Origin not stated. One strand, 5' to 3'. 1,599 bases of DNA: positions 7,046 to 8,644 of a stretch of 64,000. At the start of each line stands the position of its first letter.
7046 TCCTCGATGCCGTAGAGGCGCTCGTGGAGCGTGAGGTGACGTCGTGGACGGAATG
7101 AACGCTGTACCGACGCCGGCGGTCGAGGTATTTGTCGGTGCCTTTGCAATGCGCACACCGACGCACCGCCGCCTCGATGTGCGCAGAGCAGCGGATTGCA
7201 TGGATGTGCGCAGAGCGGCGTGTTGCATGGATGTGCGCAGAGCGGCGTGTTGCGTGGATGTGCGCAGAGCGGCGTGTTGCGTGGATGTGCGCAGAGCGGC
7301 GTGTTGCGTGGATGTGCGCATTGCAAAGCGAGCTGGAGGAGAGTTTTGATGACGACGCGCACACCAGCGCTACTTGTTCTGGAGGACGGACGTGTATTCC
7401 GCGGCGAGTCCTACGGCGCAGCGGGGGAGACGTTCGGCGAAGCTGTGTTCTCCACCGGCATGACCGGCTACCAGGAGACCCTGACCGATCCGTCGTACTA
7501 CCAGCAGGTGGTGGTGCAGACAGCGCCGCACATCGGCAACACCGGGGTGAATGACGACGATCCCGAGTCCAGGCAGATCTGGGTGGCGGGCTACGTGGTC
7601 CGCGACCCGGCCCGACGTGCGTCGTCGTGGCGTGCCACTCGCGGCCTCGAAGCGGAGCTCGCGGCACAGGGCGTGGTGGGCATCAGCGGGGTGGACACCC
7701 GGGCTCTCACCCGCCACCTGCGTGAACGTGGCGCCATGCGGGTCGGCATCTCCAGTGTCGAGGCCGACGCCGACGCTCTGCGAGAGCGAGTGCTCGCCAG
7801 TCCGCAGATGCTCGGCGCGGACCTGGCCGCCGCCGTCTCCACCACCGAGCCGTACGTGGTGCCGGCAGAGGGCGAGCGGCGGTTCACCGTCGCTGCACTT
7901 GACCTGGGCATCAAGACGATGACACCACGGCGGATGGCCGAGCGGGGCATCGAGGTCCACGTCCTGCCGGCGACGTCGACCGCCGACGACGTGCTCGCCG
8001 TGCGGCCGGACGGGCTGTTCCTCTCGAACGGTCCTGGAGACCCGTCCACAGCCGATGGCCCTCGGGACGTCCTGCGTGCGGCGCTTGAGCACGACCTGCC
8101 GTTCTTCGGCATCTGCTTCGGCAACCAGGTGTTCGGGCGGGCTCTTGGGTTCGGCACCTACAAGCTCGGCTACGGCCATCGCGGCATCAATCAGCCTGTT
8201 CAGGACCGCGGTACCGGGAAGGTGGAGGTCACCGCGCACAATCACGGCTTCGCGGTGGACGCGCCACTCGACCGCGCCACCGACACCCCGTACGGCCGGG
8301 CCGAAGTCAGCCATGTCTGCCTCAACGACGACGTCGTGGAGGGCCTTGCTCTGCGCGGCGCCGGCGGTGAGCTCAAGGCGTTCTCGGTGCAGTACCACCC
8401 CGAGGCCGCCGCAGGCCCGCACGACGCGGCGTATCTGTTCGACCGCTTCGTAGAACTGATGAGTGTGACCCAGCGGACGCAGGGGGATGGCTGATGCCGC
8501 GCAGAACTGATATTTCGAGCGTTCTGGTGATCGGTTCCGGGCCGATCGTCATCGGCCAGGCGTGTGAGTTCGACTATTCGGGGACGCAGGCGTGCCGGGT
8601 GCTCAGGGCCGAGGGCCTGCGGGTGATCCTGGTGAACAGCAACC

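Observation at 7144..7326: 27-bp x 5.5 tandem repeat with inverted terminal arms in the carA leader (minisatellite and candidate regulatory array)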

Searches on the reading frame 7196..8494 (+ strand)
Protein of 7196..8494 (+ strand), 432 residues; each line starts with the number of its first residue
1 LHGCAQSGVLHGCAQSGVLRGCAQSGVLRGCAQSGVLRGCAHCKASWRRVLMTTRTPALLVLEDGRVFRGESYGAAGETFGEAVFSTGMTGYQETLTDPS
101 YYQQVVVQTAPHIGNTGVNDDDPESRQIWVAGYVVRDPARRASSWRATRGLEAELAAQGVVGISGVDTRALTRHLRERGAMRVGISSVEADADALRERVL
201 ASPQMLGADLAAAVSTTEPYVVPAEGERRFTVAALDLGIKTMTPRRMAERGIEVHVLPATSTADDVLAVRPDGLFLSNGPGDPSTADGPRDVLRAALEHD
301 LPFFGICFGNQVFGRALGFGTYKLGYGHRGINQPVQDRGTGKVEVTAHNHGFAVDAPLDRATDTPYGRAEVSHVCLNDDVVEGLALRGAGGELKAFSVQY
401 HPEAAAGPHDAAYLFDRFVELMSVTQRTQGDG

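Call 13: find_encoding_contigs(protein=window:7349-8494:+, flank=3000, max_places=10)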
Protein window:7349-8494:+ (381 aa): no gene with exactly this product is on record in the collection.

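Call 14: find_encoding_contigs(protein=window:7196-8494:+, flank=3000, max_places=10)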
Protein window:7196-8494:+ (432 aa): no gene with exactly this product is on record in the collection.

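Call 16: find_related_loci(query=window:7349-8491:+, collection=genome_contigs, flank=2500)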
Query window:7349-8491:+ (381 aa) in genome_contigs; peptide patterns used: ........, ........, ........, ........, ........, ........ (x = any residue, [..] = any of these).
600 stretches matched a pattern (row limit reached: there are more); 594 encode a relative of the query (tblastn E <= 1e-3); the best 80 are kept; 80 distinct loci.
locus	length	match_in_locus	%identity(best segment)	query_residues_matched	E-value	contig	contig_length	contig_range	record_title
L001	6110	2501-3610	78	4-374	0e+0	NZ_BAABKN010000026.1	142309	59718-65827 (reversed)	Nocardioides endophyticus strain JCM 18532 sequence26, whole genome shotgun sequence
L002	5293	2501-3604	78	2-371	0e+0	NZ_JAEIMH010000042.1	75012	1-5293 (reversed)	Streptomyces sp. N35 Scaffold42, whole genome shotgun sequence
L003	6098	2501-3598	78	6-371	0e+0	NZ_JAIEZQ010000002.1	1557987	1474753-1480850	Nocardioides jiangsuensis strain WL0053 NODE_2_length_1557987_cov_45.974183, whole genome shotgun sequence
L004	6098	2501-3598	79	4-371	0e+0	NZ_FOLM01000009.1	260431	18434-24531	Streptomyces aidingensis strain CGMCC 4.5739, whole genome shotgun sequence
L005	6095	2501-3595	77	7-371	0e+0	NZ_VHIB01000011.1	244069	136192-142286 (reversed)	Nocardioides caldifontis strain YIM 730233 contig011, whole genome shotgun sequence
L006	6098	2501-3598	78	4-371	0e+0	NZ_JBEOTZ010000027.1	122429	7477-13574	Streptomyces sp. NPDC094143 NPDC094143_188_A6.ctg-0027, whole genome shotgun sequence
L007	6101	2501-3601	77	5-371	0e+0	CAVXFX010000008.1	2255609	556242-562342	MAG: uncultured Actinomycetota bacterium isolate MFD02581.bin.1.188 genome assembly, contig: contig_9024, whole genome s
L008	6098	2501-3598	78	4-371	0e+0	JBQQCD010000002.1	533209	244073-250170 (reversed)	Streptomyces sp. KR80 contig_2, whole genome shotgun sequence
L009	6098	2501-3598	77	4-371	0e+0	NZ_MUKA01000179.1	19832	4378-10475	Streptomyces africanus strain NRRL B-24243 NRRL_B-24243_contig_195, whole genome shotgun sequence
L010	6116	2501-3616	75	4-375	0e+0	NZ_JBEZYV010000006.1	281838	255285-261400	Streptomyces virginiae strain NPDC024067 NPDC024067_16_C5.ctg-0006, whole genome shotgun sequence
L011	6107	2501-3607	77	3-371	0e+0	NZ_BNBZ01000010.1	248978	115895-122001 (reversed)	Streptomyces zaomyceticus strain JCM 4864 sequence10, whole genome shotgun sequence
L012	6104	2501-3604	76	4-371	0e+0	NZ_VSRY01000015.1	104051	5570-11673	Streptomyces sp. TRM49041 102, whole genome shotgun sequence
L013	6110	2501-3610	78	6-371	0e+0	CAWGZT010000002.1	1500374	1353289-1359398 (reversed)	MAG: uncultured Actinomycetota bacterium isolate MFD01275.bin.1.243 genome assembly, contig: contig_2469, whole genome s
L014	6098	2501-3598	77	4-371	0e+0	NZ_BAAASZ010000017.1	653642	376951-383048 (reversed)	Streptomyces macrosporus strain JCM 6305 sequence17, whole genome shotgun sequence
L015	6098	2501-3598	77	4-371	0e+0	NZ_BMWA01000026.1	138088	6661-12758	Streptomyces viridiviolaceus strain JCM 4855 sequence026, whole genome shotgun sequence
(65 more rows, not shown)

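Call 17: find_homologous_proteins(query=window:7196-8491:+, max_evalue=1e-50)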
Query window:7196-8491:+ (432 aa): 8000 proteins with E <= 1e-50 among 8000 candidates; the best 120 are listed.
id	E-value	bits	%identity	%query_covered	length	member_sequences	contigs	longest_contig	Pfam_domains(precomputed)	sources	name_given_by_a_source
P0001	1.1e-250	850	100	88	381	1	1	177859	PF00117.35,PF00988.29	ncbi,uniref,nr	ncbi:glutamine-hydrolyzing carbamoyl-phosphate synthase small subunit [Phytoactinopolyspora alkaliph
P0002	1.3e-234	797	93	88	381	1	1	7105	PF00117.35,PF00988.29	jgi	jgi:carbamoyl-phosphate synthase small subunit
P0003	9.1e-221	751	88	87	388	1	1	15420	PF07722.20,PF00117.35,PF00988.29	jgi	jgi:carbamoyl-phosphate synthase small subunit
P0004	2.1e-219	747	90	86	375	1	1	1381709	PF07722.20,PF00117.35,PF00988.29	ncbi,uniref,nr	ncbi:glutamine-hydrolyzing carbamoyl-phosphate synthase small subunit [Phytoactinopolyspora mesophil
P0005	3.0e-219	746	87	88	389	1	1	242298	PF07722.20,PF00117.35,PF00988.29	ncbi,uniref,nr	ncbi:glutamine-hydrolyzing carbamoyl-phosphate synthase small subunit [Phytoactinopolyspora limicola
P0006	6.1e-219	745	90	85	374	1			PF07722.20,PF00117.35,PF00988.29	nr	nr:glutamine-hydrolyzing carbamoyl-phosphate synthase small subunit [Phytoactinopolyspora mesophila]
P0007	2.4e-214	730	85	88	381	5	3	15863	PF07722.20,PF00117.35,PF00988.29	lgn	-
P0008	6.4e-214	729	87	86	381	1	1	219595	PF07722.20,PF00117.35,PF00988.29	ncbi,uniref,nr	ncbi:carbamoyl-phosphate synthase small subunit [Jiangella aurantiaca]|uniref:Carbamoyl phosphate sy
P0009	1.1e-213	728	85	88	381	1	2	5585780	PF07722.20,PF00117.35,PF00988.29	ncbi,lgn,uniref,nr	ncbi:glutamine-hydrolyzing carbamoyl-phosphate synthase small subunit [Jiangella gansuensis]|uniref:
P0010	7.7e-213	725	85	87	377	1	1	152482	PF07722.20,PF00117.35,PF00988.29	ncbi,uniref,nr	ncbi:glutamine-hydrolyzing carbamoyl-phosphate synthase small subunit [Jiangella asiatica]|uniref:Ca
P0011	1.6e-212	724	87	86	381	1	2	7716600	PF07722.20,PF00117.35,PF00988.29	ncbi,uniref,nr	ncbi:glutamine-hydrolyzing carbamoyl-phosphate synthase small subunit [Jiangella alkaliphila]|uniref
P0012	2.4e-212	724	86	87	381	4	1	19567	PF07722.20,PF00117.35,PF00988.29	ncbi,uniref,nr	ncbi:glutamine-hydrolyzing carbamoyl-phosphate synthase small subunit [Jiangella rhizosphaerae]|unir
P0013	8.8e-212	722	86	86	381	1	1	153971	PF07722.20,PF00117.35,PF00988.29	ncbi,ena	-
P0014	1.5e-211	721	84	88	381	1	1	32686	PF07722.20,PF00117.35,PF00988.29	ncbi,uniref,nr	ncbi:carbamoyl-phosphate synthase small subunit [Jiangella ureilytica]|uniref:Carbamoyl phosphate sy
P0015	7.4e-211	719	85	87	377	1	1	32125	PF07722.20,PF00117.35,PF00988.29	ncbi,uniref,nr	ncbi:glutamine-hydrolyzing carbamoyl-phosphate synthase small subunit [Jiangella anatolica]|uniref:C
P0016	1.7e-210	718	84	88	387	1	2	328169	PF00117.35,PF00988.29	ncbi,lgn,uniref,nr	ncbi:carbamoyl-phosphate synthase small subunit [Haloactinopolyspora alba]|uniref:Carbamoyl phosphat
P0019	3.4e-205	700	85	86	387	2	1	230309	PF07722.20,PF00117.35,PF00988.29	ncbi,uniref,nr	ncbi:glutamine-hydrolyzing carbamoyl-phosphate synthase small subunit [Phytoactinopolyspora endophyt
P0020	4.5e-205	700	85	86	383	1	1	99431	PF07722.20,PF00117.35,PF00988.29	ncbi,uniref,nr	ncbi:glutamine-hydrolyzing carbamoyl-phosphate synthase small subunit [Phytoactinopolyspora halotole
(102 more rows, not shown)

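Call 18: find_encoding_contigs(protein=P0001, flank=3000, max_places=4)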
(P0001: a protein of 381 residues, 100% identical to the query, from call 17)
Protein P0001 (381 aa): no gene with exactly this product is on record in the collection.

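Call 19: find_encoding_contigs(protein=P0002, flank=3000, max_places=4)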
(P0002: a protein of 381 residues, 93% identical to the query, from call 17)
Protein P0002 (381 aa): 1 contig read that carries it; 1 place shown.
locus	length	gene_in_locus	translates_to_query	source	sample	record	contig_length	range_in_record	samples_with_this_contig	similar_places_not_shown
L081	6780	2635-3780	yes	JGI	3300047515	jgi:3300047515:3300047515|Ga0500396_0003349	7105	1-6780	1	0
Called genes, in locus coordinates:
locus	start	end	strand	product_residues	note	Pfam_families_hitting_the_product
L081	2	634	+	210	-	?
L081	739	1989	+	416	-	PF07969:Amidohydro_3 (weak), PF01979:Amidohydro_1, PF12890:DHOase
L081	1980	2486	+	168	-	PF25362:bPH_11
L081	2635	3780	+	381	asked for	PF00988:CPSase_sm_chain, PF00117:GATase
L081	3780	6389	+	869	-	-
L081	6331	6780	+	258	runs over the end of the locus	?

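Call 20: find_encoding_contigs(protein=P0004, flank=3000, max_places=4)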
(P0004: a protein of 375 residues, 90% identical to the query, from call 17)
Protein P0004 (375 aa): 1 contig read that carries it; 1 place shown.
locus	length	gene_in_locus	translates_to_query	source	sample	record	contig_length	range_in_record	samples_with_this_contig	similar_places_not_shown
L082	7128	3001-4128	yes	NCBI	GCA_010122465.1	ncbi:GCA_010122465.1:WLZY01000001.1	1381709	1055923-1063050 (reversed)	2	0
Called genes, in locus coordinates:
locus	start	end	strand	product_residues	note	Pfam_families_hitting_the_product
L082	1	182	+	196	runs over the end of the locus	PF00156:Pribosyltran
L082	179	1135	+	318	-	PF02729:OTCace_N, PF00185:OTCace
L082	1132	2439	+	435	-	PF01979:Amidohydro_1, PF12890:DHOase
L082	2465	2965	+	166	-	PF25362:bPH_11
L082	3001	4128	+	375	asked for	PF00988:CPSase_sm_chain, PF00117:GATase, PF07722:Peptidase_C26 (faint)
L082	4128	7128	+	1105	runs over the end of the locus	PF25596:CPSase_L_D1, PF02786:CPSase_L_D2, PF13549:ATP-grasp_5 (faint), PF02787:CPSase_L_D3, PF25596:CPSase_L_D1, PF02222:ATP-grasp (weak), PF02786:CPSase_L_D2, PF02142:MGS, +3 more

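Call 21: find_encoding_contigs(protein=P0005, flank=3000, max_places=4)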
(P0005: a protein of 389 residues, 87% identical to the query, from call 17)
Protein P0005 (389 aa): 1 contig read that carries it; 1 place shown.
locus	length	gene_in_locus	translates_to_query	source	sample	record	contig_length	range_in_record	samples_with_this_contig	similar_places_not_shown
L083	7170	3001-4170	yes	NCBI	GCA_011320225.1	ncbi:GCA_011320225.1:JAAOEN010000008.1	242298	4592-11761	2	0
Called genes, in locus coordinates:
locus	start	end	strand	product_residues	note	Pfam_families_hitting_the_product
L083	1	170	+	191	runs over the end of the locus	PF00156:Pribosyltran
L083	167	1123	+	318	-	PF02729:OTCace_N, PF00185:OTCace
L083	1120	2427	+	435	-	PF01979:Amidohydro_1, PF12890:DHOase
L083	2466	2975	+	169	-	PF25362:bPH_11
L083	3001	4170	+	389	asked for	PF00988:CPSase_sm_chain, PF00117:GATase, PF07722:Peptidase_C26 (faint)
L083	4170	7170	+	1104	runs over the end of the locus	PF25596:CPSase_L_D1, PF02786:CPSase_L_D2, PF13549:ATP-grasp_5 (faint), PF02787:CPSase_L_D3, PF25596:CPSase_L_D1, PF02222:ATP-grasp (weak), PF02786:CPSase_L_D2, PF02142:MGS, +2 more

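Call 25: find_encoding_contigs(protein=P0003, flank=3000, max_places=4)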
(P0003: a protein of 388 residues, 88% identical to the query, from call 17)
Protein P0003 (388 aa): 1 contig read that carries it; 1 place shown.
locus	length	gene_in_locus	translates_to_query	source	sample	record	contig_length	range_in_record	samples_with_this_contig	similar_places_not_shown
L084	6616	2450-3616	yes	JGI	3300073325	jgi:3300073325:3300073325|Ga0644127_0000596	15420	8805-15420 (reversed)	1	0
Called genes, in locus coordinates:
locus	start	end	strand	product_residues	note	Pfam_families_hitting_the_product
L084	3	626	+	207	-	?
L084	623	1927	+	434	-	PF01979:Amidohydro_1, PF12890:DHOase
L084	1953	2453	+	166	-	PF25362:bPH_11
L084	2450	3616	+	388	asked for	PF00988:CPSase_sm_chain, PF00117:GATase, PF07722:Peptidase_C26 (faint)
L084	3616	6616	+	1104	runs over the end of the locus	PF25596:CPSase_L_D1, PF02786:CPSase_L_D2, PF13549:ATP-grasp_5 (faint), PF02787:CPSase_L_D3, PF25596:CPSase_L_D1, PF02222:ATP-grasp (weak), PF02786:CPSase_L_D2, PF02142:MGS, +2 more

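Call 26: find_encoding_contigs(protein=P0019, flank=3000, max_places=4)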
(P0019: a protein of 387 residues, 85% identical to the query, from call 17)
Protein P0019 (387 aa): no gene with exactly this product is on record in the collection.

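Call 27: find_encoding_contigs(protein=P0020, flank=3000, max_places=4)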
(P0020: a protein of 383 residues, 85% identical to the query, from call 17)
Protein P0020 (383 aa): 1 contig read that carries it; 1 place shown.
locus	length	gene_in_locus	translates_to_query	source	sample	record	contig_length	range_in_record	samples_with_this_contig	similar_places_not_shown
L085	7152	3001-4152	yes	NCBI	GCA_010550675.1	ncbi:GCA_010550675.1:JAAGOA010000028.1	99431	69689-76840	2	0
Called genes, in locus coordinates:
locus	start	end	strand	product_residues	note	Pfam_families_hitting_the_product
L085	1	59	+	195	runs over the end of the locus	PF00156:Pribosyltran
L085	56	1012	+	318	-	PF02729:OTCace_N, PF00185:OTCace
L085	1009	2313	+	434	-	PF01979:Amidohydro_1, PF12890:DHOase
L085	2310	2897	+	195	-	PF25362:bPH_11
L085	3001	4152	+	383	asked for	PF00988:CPSase_sm_chain, PF07722:Peptidase_C26 (faint), PF00117:GATase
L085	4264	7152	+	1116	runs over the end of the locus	PF25596:CPSase_L_D1, PF02786:CPSase_L_D2, PF13549:ATP-grasp_5 (faint), PF02787:CPSase_L_D3, PF25596:CPSase_L_D1, PF02222:ATP-grasp (weak), PF02786:CPSase_L_D2, PF02142:MGS, +2 more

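Call 69: find_encoding_contigs(protein=P0016, flank=10000, max_places=3)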
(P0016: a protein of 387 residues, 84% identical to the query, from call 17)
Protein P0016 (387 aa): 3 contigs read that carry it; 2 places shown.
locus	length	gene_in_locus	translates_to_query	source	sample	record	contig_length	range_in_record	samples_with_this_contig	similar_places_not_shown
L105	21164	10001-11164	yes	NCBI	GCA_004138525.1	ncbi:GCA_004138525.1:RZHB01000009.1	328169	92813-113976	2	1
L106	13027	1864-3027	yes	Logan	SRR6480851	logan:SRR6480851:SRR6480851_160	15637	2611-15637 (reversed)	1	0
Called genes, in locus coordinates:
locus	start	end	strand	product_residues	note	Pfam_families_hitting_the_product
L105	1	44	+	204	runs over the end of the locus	PF00072:Response_reg, PF00196:GerE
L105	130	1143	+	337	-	PF04542:Sigma70_r2, PF08281:Sigma70_r4_2, PF12680:SnoaL_2 (weak)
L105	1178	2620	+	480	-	PF00083:Sugar_tr, PF07690:MFS_1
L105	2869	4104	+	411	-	PF00884:Sulfatase, PF16347:SGSH_C, PF14707:Sulfatase_C (weak)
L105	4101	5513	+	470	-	PF00884:Sulfatase, PF01663:Phosphodiest (faint), PF16347:SGSH_C (weak), PF14707:Sulfatase_C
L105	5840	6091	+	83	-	PF02604:PhdYeFM_antitox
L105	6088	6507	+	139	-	PF01850:PIN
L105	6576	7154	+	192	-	PF00156:Pribosyltran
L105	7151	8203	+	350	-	PF02729:OTCace_N, PF00185:OTCace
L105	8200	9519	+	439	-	PF01979:Amidohydro_1, PF12890:DHOase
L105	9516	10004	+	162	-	PF25362:bPH_11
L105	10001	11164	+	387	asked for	PF00988:CPSase_sm_chain, PF00117:GATase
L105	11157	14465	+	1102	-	PF25596:CPSase_L_D1, PF02786:CPSase_L_D2, PF13549:ATP-grasp_5 (faint), PF02787:CPSase_L_D3, PF25596:CPSase_L_D1, PF02222:ATP-grasp (weak), PF02786:CPSase_L_D2, PF02142:MGS, +2 more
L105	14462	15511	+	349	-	PF01180:DHO_dh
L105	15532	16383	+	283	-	PF00215:OMPdecase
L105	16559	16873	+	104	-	PF22525:H2TH_5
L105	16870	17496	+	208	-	PF13191:AAA_16 (faint), PF00625:Guanylate_kin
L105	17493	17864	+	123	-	PF01192:RNA_pol_Rpb6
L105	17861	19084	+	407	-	PF02441:Flavoprotein, PF04127:DFP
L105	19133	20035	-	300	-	PF00296:Bac_luciferase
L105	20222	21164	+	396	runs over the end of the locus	PF00438:S-AdoMet_synt_N, PF02772:S-AdoMet_synt_M, PF02773:S-AdoMet_synt_C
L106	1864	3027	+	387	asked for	PF00988:CPSase_sm_chain, PF00117:GATase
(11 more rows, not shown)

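Call 81: search_protein_families(library=pfam, proteins=[window:7349-8491:+], max_evalue=0.00001)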
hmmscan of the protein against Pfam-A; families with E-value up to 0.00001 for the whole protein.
window:7349-8491:+ (381 aa): 2 families
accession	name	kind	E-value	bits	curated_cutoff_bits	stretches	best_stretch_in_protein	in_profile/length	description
PF00988.28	CPSase_sm_chain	-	3.5e-51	172.7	27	1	9-133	1-125/126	Carbamoyl-phosphate synthase small chain, CPSase domain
PF00117.34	GATase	-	1e-39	136.6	22.8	1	184-369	3-189/190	Glutamine amidotransferase class-I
